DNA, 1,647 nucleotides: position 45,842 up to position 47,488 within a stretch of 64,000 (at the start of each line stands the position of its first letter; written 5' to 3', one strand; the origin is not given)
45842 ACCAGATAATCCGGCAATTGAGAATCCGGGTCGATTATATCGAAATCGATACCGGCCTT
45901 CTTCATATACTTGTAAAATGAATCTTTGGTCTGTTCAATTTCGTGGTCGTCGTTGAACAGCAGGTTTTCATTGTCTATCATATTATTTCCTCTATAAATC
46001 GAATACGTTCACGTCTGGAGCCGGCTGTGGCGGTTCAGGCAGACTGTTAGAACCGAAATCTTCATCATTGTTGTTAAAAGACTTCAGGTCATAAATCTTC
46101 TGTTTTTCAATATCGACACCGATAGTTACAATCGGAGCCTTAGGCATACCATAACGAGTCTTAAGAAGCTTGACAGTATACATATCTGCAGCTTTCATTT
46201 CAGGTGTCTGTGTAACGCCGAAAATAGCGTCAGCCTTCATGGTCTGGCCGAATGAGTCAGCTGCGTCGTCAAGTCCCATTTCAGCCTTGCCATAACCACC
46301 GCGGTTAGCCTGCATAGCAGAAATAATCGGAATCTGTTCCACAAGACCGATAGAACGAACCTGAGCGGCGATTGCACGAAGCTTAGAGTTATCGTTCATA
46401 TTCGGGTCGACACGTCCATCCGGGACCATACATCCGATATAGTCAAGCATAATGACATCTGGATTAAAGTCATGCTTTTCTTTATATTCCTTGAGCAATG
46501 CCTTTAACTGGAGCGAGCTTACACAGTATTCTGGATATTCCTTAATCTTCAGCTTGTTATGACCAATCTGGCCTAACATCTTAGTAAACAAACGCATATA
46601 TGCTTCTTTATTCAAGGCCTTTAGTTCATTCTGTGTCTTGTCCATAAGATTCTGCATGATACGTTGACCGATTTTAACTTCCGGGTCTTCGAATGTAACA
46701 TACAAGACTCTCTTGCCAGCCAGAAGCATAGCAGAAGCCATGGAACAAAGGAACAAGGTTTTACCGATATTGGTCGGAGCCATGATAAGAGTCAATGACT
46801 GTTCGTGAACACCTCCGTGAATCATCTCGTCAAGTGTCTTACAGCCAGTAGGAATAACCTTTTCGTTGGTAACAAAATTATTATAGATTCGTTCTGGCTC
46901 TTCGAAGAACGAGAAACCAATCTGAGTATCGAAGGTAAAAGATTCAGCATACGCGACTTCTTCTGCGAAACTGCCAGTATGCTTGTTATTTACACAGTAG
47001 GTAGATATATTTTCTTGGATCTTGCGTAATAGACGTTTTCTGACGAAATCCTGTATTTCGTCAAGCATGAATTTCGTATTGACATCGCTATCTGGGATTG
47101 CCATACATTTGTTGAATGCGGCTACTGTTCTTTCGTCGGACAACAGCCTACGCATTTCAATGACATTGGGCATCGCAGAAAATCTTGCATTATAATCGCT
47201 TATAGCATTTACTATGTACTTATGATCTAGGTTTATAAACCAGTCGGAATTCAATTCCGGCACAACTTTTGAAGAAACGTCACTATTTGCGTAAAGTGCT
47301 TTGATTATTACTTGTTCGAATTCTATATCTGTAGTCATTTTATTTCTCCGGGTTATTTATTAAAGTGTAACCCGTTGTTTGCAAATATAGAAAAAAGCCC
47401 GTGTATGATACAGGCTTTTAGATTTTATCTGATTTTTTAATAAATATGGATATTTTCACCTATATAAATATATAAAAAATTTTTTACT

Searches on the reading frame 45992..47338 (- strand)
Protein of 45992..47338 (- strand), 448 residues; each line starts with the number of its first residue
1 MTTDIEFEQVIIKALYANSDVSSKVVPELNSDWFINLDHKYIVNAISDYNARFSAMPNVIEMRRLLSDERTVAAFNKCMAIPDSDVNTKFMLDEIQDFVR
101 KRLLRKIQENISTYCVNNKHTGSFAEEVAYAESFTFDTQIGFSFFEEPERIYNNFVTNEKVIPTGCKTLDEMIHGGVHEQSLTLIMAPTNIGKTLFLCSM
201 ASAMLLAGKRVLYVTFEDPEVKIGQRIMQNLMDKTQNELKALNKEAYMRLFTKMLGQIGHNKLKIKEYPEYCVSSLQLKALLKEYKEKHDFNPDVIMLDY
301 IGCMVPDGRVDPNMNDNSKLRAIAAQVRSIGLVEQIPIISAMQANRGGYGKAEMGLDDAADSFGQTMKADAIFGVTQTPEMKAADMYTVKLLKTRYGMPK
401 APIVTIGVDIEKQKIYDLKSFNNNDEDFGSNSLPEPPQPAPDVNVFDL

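Call 5: search_protein_families(library=pfam, proteins=[window:45992-47338:-], max_evalue=0.1)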
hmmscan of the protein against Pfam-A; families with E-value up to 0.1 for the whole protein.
window:45992-47338:- (448 aa): 7 families
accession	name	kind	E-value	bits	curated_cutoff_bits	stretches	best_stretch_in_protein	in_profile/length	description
PF03796.21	DnaB_C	-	7.7e-18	65.2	27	1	162-351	2-185/255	DnaB-like helicase C terminal domain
PF06745.19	ATPase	-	1.8e-09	37.8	26.6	1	162-264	1-99/231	KaiC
PF13481.12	AAA_25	-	4.3e-07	30.2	27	1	169-304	22-155/195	AAA domain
PF00772.26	DnaB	-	0.008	16.6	23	1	3-52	4-53/103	DnaB-like helicase N terminal domain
PF08423.17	Rad51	-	0.015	15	22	1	162-201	8-47/244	Rad51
PF13401.12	AAA_22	-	0.032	15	27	0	179-258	4-82/130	AAA domain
PF01695.23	IstB_IS21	-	0.089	12.7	24.1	0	184-218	96-130/238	IstB-like ATP binding protein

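Call 8: search_dna_similar(query=window:45992-47338:-, collection=phages, mode=protein, max_rows=25)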
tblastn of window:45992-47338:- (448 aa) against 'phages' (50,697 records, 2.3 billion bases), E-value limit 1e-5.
Records with a match: 3231; places in all: 3233; records where one place covers at least 80% of the query: 2309.
Best place of each record, by identity: <60% 3231.
By first word of the organism name: Escherichia 644; Synechococcus 377; Klebsiella 326; Staphylococcus 311; Bacillus 238; Salmonella 201; Vibrio 138; Shigella 89; Aeromonas 81; Acinetobacter 71; and 72 more.
By host as written in the record: - 527; Escherichia coli 271; Klebsiella pneumoniae 108; Synechococcus 107; Staphylococcus aureus 103; Listeria monocytogenes 43; Synechococcus sp. 38; Escherichia coli O157:H7 35; and 735 more.
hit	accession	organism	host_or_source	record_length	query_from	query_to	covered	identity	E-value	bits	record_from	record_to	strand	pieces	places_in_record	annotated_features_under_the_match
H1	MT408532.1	Synechococcus phage SynMITS9220M01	Synechococcus sp. MIT S9220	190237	8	425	93%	30.7%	1e-51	193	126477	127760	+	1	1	DNA primase-helicase | hypothetical protein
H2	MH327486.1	Marine virus AG-341-P01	single cell amplified by WGA-X; seawater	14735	5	417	92%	30.9%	3e-53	197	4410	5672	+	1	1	record has no annotation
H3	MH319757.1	Marine virus AG-345-O18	single cell amplified by WGA-X; seawater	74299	5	417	92%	30.9%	7e-53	196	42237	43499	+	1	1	record has no annotation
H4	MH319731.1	Marine virus AG-345-E02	single cell amplified by WGA-X; seawater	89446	8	425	93%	30.2%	7e-55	202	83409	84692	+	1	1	record has no annotation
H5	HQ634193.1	Cyanophage P-RSM6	Prochlorococcus NATL2A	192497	6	417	92%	30.4%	4e-53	197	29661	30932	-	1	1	DNA primase/helicase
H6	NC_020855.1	Cyanophage P-RSM6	Prochlorococcus NATL2A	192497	6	417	92%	30.4%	4e-53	197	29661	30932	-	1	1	DNA primase/helicase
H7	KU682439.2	Stenotrophomonas phage vB_SmaS-DLP_6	Stenotrophomonas maltophilia D1571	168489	5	441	98%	28.7%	4e-55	203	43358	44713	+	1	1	DNA primase/helicase | UvsX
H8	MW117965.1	Synechococcus phage S-H38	Synechococcus sp. MW02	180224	6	438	97%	28.9%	3e-44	171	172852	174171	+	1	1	DNA primase/helicase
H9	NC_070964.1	Synechococcus phage S-H38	Synechococcus sp. MW02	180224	6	438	97%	28.9%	3e-44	171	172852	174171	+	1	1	DnaB-like replicative helicase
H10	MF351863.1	Synechococcus phage Bellamy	Synechococcus str. WH8109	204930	8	425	93%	29.9%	7e-49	185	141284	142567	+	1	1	165: DNA helicase/primase | 164: hypothetical protein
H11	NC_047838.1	Synechococcus phage Bellamy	Synechococcus str. WH8109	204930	8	425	93%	29.9%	7e-49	185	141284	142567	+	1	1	165: DNA helicase/primase | 164: hypothetical protein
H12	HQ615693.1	Synechococcus phage S-CRM01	Synechococcus sp. LC16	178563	1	425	95%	29.4%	1e-54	202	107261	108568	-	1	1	gp41: DNA primase / helicase | hypothetical protein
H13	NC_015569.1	Synechococcus phage S-CRM01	Synechococcus sp. LC16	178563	1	425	95%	29.4%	1e-54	202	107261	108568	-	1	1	gp41: DNA primase / helicase | hypothetical protein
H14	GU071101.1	Prochlorococcus phage P-HM1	Prochlorococcus sp. MED4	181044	6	419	92%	30.1%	1e-52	196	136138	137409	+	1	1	gp41: DNA primase-helicase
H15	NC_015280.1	Prochlorococcus phage P-HM1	Prochlorococcus sp. MED4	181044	6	419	92%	30.1%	1e-52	196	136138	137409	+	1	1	gp41: DNA primase-helicase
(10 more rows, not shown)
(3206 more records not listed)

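Call 14: find_related_loci(query=window:45992-47338:-, collection=viral_contigs, flank=10000)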
Query window:45992-47338:- (448 aa) in viral_contigs; peptide patterns used: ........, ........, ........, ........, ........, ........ (x = any residue, [..] = any of these).
7 stretches matched a pattern; 4 encode a relative of the query (tblastn E <= 1e-3); 4 distinct loci.
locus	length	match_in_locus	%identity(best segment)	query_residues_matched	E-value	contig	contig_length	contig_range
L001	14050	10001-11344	100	1-448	0e+0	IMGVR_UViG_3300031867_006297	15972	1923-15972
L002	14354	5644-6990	97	1-448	0e+0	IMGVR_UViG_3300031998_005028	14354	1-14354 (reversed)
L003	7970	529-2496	78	3-448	3e-138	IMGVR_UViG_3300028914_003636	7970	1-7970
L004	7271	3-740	77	206-448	5e-127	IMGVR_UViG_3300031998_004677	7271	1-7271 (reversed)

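Call 59: search_protein_families(library=pfam, proteins=[L001:3368-4138:-, L002:4646-5542:+, L002:2339-3652:+, L002:1548-2312:-, L001:5985-6776:-, L001:6777-8690:-], max_evalue=0.05)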
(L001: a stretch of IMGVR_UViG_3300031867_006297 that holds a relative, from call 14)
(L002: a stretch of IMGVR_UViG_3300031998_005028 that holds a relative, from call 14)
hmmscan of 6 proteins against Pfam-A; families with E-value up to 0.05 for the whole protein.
L001:3368-4138:- (256 aa): 1 family
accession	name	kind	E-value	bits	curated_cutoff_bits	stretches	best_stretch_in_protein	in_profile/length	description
PF04765.19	TOD1_MUCI70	-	0.0032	17.3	21.4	0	10-39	71-104/314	TOD1/MUCI70, glycosyltransferase-like domain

L002:4646-5542:+ (298 aa): 2 families
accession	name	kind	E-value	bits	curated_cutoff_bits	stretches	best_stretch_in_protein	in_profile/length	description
PF24116.1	DUF7390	-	0.041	14.6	28.4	0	184-248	12-77/118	Domain of unknown function (DUF7390)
PF04176.18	TIP41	-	0.045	13.7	25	0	163-225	29-92/174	TIP41-like family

L002:2339-3652:+ (437 aa): 0 families

L002:1548-2312:- (254 aa): 1 family
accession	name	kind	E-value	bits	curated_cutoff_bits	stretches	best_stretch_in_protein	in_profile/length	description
PF13578.12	Methyltransf_24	-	5.6e-12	46.9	26.3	1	55-157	1-105/105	Methyltransferase domain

L001:5985-6776:- (263 aa): 0 families

L001:6777-8690:- (637 aa): 3 families
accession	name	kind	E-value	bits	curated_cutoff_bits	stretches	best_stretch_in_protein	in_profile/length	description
PF13704.12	Glyco_tranf_2_4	-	0.0042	18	27.5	1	72-150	11-93/98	Glycosyl transferase family 2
PF19329.4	KCTD11_21_C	-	0.025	14.9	27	0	444-492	86-132/154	BTB/POZ domain-containing protein KCTD11/21 C-terminus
PF21295.2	Bact_transglu_N_2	-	0.033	14.9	27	0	530-614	11-93/101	Bacterial transglutaminase, N-terminal domain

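Call 71: find_related_loci(query=L001:371-1285:+, collection=viral_contigs, flank=10000)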
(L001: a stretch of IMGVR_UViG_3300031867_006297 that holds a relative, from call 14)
Query L001:371-1285:+ (304 aa) in viral_contigs; peptide patterns used: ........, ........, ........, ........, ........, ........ (x = any residue, [..] = any of these).
5 stretches matched a pattern; 1 encode a relative of the query (tblastn E <= 1e-3); 1 distinct loci.
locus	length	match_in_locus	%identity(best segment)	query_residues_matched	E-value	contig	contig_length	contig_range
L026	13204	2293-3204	100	1-304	0e+0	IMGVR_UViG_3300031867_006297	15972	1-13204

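Call 105: search_protein_families(library=ncbifam, proteins=[L002:1548-2312:-], max_evalue=0.001)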
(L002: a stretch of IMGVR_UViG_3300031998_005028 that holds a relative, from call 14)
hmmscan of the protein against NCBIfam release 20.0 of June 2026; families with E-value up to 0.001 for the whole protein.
L002:1548-2312:- (254 aa): 1 family
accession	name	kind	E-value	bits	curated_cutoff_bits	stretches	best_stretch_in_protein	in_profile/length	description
NF005249.0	PRK06760.1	subfamily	0.00018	21.1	287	1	97-219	97-222/223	hypothetical protein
